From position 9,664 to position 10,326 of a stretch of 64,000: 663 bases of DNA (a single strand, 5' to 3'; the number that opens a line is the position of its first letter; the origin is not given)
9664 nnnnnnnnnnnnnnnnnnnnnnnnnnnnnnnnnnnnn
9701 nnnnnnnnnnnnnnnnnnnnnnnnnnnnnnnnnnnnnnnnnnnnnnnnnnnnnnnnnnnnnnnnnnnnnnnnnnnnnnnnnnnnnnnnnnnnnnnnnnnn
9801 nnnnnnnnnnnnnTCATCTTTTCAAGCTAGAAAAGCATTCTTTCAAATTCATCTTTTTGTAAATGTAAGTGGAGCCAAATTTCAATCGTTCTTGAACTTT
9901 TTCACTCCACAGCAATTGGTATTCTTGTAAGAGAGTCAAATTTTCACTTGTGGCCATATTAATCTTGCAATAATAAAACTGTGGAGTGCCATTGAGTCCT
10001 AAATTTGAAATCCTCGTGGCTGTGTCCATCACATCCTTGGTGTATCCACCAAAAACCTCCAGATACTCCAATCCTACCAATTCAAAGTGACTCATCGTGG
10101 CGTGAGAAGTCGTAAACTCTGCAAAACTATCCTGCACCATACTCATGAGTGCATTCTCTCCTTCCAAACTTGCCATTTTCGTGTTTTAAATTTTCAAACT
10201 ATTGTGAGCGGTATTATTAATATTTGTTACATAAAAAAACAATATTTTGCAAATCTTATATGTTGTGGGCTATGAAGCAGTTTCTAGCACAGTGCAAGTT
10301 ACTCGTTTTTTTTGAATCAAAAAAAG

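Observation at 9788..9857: Perfect 35-bp tandem duplication disrupting a GNAT acetyltransferase gene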

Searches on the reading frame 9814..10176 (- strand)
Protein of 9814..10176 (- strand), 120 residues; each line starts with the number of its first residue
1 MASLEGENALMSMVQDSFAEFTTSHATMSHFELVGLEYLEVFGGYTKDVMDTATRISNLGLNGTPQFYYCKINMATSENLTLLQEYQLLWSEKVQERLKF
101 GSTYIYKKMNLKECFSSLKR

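Call 11: list_cluster_members(proteins=[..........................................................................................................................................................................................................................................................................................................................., P0001, window:9817-10176:-])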
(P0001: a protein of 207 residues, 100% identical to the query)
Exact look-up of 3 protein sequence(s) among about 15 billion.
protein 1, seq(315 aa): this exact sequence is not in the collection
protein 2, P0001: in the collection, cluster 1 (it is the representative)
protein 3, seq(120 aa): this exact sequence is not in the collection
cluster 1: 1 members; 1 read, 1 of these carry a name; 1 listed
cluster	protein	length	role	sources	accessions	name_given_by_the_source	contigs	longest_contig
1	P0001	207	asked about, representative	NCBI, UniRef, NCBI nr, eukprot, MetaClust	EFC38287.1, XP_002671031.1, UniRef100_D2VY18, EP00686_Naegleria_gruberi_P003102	predicted protein [Naegleria gruberi] | Glucosamine 6-phosphate N-acetyltransferase n=1 Tax=Naegleria gruberi TaxID=5762 ... | uncharacterized protein NAEGRDRAFT_81661 [Naegleria gruberi]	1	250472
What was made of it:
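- Tried and rejected: The exact look-ups of the repaired 315-aa protein and of ORF A in the 15-billion-protein collection found neither (call 11).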

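Call 24: find_encoding_contigs(protein=window:9814-10176:-, flank=3000, max_places=6)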
Protein window:9814-10176:- (120 aa): no gene with exactly this product is on record in the collection.
